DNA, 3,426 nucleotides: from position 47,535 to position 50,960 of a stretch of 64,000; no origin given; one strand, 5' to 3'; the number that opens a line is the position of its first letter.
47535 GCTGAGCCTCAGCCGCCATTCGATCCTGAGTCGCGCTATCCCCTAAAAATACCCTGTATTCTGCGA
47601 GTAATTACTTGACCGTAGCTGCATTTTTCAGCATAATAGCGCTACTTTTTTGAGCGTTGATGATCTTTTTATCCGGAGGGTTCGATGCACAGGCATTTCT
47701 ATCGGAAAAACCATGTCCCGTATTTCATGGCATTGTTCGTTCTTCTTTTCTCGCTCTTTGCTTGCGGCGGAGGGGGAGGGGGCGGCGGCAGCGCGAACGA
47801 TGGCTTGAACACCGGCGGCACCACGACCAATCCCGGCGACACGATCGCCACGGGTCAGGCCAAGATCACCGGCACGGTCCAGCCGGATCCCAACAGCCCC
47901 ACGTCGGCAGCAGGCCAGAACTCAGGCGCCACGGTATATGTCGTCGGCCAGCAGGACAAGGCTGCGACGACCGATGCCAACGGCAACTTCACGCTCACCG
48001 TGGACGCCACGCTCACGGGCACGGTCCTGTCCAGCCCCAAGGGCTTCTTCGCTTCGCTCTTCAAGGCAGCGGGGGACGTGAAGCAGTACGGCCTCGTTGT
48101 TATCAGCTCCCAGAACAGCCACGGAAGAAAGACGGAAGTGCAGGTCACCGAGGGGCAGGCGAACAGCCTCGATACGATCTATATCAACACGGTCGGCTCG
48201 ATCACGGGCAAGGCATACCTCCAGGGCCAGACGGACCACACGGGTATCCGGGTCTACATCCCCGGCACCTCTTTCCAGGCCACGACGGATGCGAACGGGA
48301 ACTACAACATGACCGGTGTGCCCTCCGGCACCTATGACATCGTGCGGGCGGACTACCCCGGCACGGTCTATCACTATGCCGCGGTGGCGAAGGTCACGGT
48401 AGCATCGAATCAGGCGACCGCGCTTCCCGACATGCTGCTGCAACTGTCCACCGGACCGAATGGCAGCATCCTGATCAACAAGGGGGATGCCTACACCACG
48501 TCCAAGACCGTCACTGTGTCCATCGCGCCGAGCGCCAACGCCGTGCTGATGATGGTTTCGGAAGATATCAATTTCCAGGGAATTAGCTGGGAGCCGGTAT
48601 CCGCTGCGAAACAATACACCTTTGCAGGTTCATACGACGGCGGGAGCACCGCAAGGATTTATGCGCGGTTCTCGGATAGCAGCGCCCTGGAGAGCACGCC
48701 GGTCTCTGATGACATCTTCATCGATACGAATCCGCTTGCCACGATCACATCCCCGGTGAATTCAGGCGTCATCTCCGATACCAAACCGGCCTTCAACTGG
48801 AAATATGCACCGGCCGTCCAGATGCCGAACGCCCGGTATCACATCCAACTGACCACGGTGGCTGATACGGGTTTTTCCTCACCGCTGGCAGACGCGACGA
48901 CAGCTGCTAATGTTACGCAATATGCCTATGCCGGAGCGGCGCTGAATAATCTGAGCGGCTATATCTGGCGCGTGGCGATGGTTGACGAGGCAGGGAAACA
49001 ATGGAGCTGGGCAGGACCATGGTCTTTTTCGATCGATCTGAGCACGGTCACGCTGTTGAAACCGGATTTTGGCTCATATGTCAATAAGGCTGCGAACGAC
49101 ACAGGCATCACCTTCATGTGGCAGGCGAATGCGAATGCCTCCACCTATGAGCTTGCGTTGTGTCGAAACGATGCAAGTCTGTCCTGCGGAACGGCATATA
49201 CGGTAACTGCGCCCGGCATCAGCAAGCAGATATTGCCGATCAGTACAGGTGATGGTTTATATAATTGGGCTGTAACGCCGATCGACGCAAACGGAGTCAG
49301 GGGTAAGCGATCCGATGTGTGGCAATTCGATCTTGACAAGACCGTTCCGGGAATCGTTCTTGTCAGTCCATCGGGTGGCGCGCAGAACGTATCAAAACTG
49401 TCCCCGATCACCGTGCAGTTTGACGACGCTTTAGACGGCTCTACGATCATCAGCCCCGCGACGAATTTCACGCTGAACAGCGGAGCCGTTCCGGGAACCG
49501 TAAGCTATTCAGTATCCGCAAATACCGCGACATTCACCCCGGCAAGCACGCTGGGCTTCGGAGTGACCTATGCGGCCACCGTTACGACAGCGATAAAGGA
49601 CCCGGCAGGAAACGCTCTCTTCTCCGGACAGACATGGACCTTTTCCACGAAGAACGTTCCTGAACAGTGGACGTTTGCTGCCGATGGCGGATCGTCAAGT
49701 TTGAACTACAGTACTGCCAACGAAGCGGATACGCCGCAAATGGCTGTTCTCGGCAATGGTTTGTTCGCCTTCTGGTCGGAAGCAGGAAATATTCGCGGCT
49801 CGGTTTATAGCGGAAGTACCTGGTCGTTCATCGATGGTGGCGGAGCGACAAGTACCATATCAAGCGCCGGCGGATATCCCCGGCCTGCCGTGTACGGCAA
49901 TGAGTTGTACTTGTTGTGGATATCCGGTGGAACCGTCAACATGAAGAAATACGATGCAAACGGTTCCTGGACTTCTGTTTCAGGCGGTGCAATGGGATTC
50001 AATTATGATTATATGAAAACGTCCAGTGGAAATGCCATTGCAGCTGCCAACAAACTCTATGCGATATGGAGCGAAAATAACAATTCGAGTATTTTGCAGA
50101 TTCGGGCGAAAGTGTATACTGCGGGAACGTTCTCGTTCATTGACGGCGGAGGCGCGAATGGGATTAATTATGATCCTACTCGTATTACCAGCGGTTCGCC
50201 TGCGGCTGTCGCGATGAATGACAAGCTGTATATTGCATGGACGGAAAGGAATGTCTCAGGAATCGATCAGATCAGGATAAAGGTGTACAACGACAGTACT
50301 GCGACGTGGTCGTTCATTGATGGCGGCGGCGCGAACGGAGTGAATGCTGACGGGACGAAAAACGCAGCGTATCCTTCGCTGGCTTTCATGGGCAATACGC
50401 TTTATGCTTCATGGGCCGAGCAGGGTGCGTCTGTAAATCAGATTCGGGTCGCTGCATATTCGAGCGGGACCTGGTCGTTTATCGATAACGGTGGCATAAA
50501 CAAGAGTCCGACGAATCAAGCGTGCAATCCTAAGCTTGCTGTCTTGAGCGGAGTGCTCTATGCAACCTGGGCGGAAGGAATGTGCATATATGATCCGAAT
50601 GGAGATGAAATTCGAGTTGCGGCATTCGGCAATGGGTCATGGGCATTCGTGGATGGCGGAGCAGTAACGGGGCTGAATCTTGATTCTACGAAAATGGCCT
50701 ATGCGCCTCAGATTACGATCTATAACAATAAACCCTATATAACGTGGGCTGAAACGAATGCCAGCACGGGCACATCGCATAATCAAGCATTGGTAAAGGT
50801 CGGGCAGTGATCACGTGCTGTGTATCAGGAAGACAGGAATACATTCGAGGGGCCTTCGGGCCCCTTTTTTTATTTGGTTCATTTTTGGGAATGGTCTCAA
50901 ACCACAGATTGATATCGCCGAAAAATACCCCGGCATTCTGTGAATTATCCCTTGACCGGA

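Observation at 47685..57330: Three tandem ~1000-aa paralogous lipoproteins with conserved N-terminal modules and divergent beta-propeller-like C-termini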

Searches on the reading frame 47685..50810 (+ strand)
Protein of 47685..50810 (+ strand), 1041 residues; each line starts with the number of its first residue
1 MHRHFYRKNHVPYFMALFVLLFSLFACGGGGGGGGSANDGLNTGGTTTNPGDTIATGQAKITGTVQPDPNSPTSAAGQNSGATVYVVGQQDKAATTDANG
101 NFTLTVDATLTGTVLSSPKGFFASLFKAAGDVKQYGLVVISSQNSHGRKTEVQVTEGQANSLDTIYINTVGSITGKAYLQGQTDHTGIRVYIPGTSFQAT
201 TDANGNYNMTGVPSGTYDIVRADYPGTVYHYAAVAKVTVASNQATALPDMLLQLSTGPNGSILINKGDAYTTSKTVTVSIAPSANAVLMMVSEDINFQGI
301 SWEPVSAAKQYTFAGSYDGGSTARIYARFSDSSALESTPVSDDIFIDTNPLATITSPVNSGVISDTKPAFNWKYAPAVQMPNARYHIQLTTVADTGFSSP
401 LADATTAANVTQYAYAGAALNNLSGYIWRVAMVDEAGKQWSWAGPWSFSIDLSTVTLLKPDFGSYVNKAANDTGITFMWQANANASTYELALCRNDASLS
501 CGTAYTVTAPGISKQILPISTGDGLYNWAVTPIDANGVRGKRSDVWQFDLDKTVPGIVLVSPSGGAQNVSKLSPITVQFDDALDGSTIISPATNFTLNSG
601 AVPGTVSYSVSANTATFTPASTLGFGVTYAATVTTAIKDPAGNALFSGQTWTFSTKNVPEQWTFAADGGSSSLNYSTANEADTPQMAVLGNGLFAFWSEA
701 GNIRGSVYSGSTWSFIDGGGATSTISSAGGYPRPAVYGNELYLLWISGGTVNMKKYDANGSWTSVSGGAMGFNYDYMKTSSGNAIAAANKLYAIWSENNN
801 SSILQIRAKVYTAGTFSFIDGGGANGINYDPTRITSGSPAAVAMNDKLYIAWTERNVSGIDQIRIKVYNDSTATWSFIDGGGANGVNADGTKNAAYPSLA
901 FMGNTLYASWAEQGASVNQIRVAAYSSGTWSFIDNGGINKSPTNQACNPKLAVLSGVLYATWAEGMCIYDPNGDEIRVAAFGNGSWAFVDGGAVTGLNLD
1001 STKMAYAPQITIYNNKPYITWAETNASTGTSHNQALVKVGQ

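Call 3: search_protein_families(library=pfam, proteins=[window:47685-50810:+], max_evalue=0.1)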
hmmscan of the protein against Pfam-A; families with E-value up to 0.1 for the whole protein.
window:47685-50810:+ (1041 aa): 5 families
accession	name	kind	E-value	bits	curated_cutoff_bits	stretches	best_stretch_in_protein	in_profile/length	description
PF13205.12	Big_5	-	4.6e-17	63.1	23.6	1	551-655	1-105/105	Bacterial Ig-like domain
PF13715.12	CarbopepD_reg_2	-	5.5e-10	39.6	32.2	2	184-220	13-49/88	CarboxypepD_reg-like domain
PF13620.12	CarboxypepD_reg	-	1.4e-06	29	32.3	1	187-247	16-77/82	Carboxypeptidase regulatory-like domain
PF25788.1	Ig_Rha78A_N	-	1.6e-06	28.8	27.4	1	362-451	14-102/105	Rha78A-like, N-terminal immunoglobulin domain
PF17210.9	SdrD_B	-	0.092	13.4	29.7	0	198-224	41-67/112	SdrD B-like domain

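Call 4: search_protein_families(library=ncbifam, proteins=[window:47685-50810:+], max_evalue=0.1)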
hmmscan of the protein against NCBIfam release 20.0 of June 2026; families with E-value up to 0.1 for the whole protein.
window:47685-50810:+ (1041 aa): 0 families

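Call 41: list_cluster_members(proteins=[window:47685-50807:+, window:51052-54102:+, window:54308-57277:+, window:46898-47275:-, window:46436-46852:-, window:46040-46378:-, window:57415-58056:-])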
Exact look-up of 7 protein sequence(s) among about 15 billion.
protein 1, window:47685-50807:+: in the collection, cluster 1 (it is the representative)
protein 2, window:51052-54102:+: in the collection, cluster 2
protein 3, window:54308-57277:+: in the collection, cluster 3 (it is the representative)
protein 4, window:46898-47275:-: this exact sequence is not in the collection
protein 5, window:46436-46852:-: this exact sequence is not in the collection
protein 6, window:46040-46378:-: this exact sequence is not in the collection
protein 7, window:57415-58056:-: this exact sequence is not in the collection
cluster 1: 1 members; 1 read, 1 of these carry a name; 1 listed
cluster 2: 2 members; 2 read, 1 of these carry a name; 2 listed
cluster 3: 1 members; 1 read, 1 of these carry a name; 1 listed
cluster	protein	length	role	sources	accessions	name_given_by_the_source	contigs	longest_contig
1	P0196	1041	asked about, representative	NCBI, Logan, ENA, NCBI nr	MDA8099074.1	MAG: Ig-like domain-containing protein [Nitrospiraceae bacterium] | Ig-like domain-containing protein [Nitrospiraceae bacterium]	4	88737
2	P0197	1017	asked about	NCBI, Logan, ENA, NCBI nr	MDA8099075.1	MAG: hypothetical protein M0042_05560 [Nitrospiraceae bacterium] | hypothetical protein [Nitrospiraceae bacterium]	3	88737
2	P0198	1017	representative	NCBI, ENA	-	-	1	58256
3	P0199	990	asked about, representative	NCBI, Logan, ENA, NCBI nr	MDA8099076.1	MAG: hypothetical protein M0042_05565 [Nitrospiraceae bacterium] | hypothetical protein [Nitrospiraceae bacterium]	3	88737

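Call 42: find_encoding_contigs(protein=P0198, flank=10000, max_places=4)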
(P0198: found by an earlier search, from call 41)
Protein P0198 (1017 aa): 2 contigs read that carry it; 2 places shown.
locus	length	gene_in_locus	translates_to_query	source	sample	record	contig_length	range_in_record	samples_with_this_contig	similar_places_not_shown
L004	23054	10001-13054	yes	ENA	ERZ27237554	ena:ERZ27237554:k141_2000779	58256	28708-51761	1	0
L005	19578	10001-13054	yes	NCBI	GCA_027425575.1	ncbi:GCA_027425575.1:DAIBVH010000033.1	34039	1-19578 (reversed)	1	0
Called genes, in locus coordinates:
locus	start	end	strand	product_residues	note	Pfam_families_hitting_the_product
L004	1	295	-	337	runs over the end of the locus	PF09721:Exosortase_EpsH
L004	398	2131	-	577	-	-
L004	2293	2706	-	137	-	-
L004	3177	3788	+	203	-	PF00440:TetR_N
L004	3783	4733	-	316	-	PF09991:DUF2232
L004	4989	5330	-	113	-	PF01084:Ribosomal_S18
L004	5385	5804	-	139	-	PF00436:SSB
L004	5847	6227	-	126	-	PF01250:Ribosomal_S6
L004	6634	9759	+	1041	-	PF13620:CarboxypepD_reg (faint), PF13715:CarbopepD_reg_2 (weak), PF25788:Ig_Rha78A_N (weak), PF13205:Big_5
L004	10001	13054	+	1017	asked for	PF13715:CarbopepD_reg_2 (faint)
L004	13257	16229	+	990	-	PF13715:CarbopepD_reg_2 (faint), PF25788:Ig_Rha78A_N (weak)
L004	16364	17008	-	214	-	PF14907:NTP_transf_5 (weak), PF08843:AbiEii (weak)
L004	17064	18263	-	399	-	PF04165:DUF401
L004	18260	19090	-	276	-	PF03544:TonB_C, PF13103:TonB_2 (weak)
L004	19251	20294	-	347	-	-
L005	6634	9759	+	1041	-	PF13620:CarboxypepD_reg (faint), PF13715:CarbopepD_reg_2 (weak), PF25788:Ig_Rha78A_N (weak), PF13205:Big_5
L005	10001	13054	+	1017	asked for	PF13715:CarbopepD_reg_2 (faint)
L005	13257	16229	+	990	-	PF13715:CarbopepD_reg_2 (faint), PF25788:Ig_Rha78A_N (weak)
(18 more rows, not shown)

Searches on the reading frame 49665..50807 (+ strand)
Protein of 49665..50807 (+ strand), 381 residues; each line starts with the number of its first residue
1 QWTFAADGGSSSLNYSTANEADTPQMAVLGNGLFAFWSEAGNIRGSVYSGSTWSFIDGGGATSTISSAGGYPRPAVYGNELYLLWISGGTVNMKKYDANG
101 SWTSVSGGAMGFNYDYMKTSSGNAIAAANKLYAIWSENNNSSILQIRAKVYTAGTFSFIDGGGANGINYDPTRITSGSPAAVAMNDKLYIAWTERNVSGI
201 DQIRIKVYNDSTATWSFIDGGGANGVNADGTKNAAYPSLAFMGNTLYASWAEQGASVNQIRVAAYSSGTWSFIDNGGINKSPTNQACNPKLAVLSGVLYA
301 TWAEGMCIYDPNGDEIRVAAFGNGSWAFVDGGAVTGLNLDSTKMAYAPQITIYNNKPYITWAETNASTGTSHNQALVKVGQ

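Call 8: find_homologous_proteins(query=window:49665-50807:+)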
Query window:49665-50807:+ (381 aa): 61 proteins with E <= 0.001 among 8000 candidates.
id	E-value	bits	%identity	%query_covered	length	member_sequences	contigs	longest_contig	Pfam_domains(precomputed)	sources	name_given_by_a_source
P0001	1.8e-87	312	38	100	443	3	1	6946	PF14793.12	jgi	jgi:hypothetical protein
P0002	6.8e-87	310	42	98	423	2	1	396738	PF18771.9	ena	-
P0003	9.6e-86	306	33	95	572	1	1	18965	PF18413.8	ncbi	ncbi:MAG: hypothetical protein ABIK68_16285 [bacterium]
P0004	2.4e-83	299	35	95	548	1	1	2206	-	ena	-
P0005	1.9e-82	296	40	100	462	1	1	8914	PF21827.2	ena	-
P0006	4.6e-77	278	37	96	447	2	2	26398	PF22267.2,PF23728.2,PF23578.2,PF04008.20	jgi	jgi:adenosine/AMP kinase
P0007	3.6e-76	275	38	95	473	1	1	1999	-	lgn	-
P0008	2.0e-75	272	38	97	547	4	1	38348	-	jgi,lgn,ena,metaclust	metaclust:\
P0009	5.4e-75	271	34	100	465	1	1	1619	-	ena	-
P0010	7.2e-74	267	33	100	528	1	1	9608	PF16410.11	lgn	-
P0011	1.6e-73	266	40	100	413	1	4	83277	-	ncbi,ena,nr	ncbi:MAG: hypothetical protein M0Z75_12585 [Nitrospiraceae bacterium]|nr:hypothetical protein [Nitro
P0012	5.5e-72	261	36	94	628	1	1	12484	PF05345.19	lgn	-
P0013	2.6e-71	259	35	96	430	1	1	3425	-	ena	-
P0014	5.1e-71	258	37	83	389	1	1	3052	PF18413.8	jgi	jgi:hypothetical protein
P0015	1.8e-70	256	33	96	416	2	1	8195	-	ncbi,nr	ncbi:MAG: hypothetical protein HY843_02665 [Bdellovibrio sp.]|nr:hypothetical protein [Bdellovibrio 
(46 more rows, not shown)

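Call 26: predict_structure(alignment_id=A2)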
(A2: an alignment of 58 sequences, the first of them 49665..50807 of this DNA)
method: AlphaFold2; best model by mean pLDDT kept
length: 381 residues; sequences in the alignment: 58
mean_pLDDT: 91.8   pTM: 0.92
mean pLDDT of the five models: 91.8, 90.9, 89.9, 89.6, 89.4
residues with pLDDT >= 90: 290; 70-90: 74; 50-70: 13; < 50: 4
segments of 3 or more residues with pLDDT < 50: 63-66
pLDDT, mean of each block of 10 residues (from residue 1): 87 87 96 95 92 83 56 95 92 91 86 89 89 93 93 94 93 87 97 96 98 97 96 98 98 96 98 97 95 98 84 89 97 91 93 97 81 94 88
secondary structure, 60 per line:
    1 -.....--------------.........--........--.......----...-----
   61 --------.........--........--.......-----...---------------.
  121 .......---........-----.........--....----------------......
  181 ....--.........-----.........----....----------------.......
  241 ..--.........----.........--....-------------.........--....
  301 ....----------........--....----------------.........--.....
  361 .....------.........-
elements in order: E2-6 E21-29 E32-39 E42-48 E53-55 E69-77 E80-87 E90-96 E102-104 E120-127 E131-138 E144-152 E155-158 E175-184 E187-195 E201-209 E214-217 E234-242 E245-253 E258-266 E269-272 E286-294 E297-304 E315-322 E325-328 E345-353 E356-365 E372-380

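Call 30: fold_search(model_id=the predicted structure, library=pdb)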
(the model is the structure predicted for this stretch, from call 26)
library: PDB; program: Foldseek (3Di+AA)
matches with E <= 10: 990; with E <= 0.001: 428
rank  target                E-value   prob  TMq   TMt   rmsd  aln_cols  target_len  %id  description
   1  5mul                  5.9e-10  1.00  0.65  0.65   5.2       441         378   12  Glycoside Hydrolase BT3686 bound to Glucuronic Acid (released 2017-04-26)
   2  5mum                  6.8e-10  1.00  0.51  0.50   6.9       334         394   16  Glycoside Hydrolase BACINT_00347 (released 2017-04-26)
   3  5muk                  9.5e-10  1.00  0.65  0.65   5.3       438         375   12  Glycoside Hydrolase BT3686 (released 2017-04-26)
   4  4irt                  1.6e-09  1.00  0.51  0.49   8.4       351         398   14  Crystal structure of a putative neuraminidase (BACOVA_03493) from Bacteroides ovatus ATCC 8483 at 1.74 A resolution (released 2013-03-13)
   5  6ttk_D                2.0e-09  1.00  0.41  0.51   5.8       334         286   14  Crystal structure of the kelch domain of human KLHL12 in complex with DVL1 peptide (released 2020-02-12)
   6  6ttk_C                2.2e-09  1.00  0.48  0.61   5.7       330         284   16  Crystal structure of the kelch domain of human KLHL12 in complex with DVL1 peptide (released 2020-02-12)
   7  5mvh                  2.6e-09  1.00  0.51  0.49   6.9       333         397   15  Glycoside Hydrolase BACCELL_00856 (released 2017-04-26)
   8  6v7o_A                8.1e-09  1.00  0.44  0.56   5.6       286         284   12  Structural Elucidation of Peptide Binding to KLHL-12, a Substrate Specific Adapter Protein in a Cul3-Ring E3 Ligase Co (released 2020-02-19)
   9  7esn_A                1.0e-08  1.00  0.61  0.54   6.7       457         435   13  Crystal structure of a L-rhamnose-alpha-1,4-D-glucuronate lyase from Fusarium oxysporum 12S, H105F Rha-GlcA complex (released 2021-08-04)
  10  3h6j                  1.3e-08  1.00  0.49  0.44   8.8       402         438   11  Crystal structure of a putative neuraminidase from Pseudomonas aeruginosa (released 2009-05-12)
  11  2vpj                  1.4e-08  1.00  0.47  0.59   5.6       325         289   17  Crystal structure of the Kelch domain of human KLHL12 (released 2008-03-18)
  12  5yq4                  2.6e-08  1.00  0.49  0.63   6.2       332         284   14  Crystal structure of kelch domain of KLHL20 (released 2018-11-14)
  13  4qqs_B                3.1e-08  1.00  0.42  0.49   7.1       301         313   15  Crystal structure of a thermostable family-43 glycoside hydrolase (released 2015-03-11)
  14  6v7o_B                3.5e-08  1.00  0.47  0.60   5.2       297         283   15  Structural Elucidation of Peptide Binding to KLHL-12, a Substrate Specific Adapter Protein in a Cul3-Ring E3 Ligase Co (released 2020-02-19)
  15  9mey_B                4.6e-08  1.00  0.48  0.55   6.5       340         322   11  Crystal structure of RIT1(GDP) bound to LZTR1(Kelch domain) (released 2025-09-10)
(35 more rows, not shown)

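Call 37: search_solved_structures(query=A2, max_evalue=1)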
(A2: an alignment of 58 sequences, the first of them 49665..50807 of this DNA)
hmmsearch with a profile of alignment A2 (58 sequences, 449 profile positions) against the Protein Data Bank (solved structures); distinct sequences matched with E-value up to 1: 0.

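Call 40: search_protein_families(library=pfam, alignment_id=A2, max_evalue=0.01)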
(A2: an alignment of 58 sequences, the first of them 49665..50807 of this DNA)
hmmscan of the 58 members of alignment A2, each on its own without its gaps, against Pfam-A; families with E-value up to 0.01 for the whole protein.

A. member 1, window:49665-50807:+ (381 aa): 0 families

B. families by the number of members that match (of 58 scanned): 47 families (the first 25 are shown)
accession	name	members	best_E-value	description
PF18413.7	Neuraminidase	12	3.9e-09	Neuraminidase-like domain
PF05240.20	APOBEC_C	11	2.3e-09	APOBEC-like C-terminal domain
PF13205.12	Big_5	5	5.5e-41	Bacterial Ig-like domain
PF21218.2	Fpg-like_C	4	0.00012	Formamidopyrimidine-DNA glycosylase-like, C-terminal domain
PF22267.1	MlrA_C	3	1.2e-07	Transcriptional regulator MlrA, C-terminal domain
PF02031.22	Peptidase_M7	3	2.7e-05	Streptomyces extracellular neutral proteinase (M7) family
PF11630.13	Anti-LPS-SCYG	3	5.3e-05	Anti-lipopolysaccharide factor/Scygonadin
PF24793.1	GINT1_N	3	0.001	Glucosamine inositolphosphorylceramide transferase 1, N-terminal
PF01833.30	TIG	2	1.8e-15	IPT/TIG domain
PF04008.19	Adenosine_kin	2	7.1e-10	Adenosine specific kinase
PF16410.10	DUF5018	2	5.4e-09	Domain of unknown function (DUF5018)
PF22544.2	HYDIN_VesB_CFA65-like_Ig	2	2.2e-06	HYDIN/CFA65/VesB-like, Ig-like domain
PF11937.13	DUF3455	2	5.5e-06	Protein of unknown function (DUF3455)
PF01847.22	VHL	2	0.0005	VHL beta domain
PF18778.7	NAD1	2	0.00098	Novel AID APOBEC clade 1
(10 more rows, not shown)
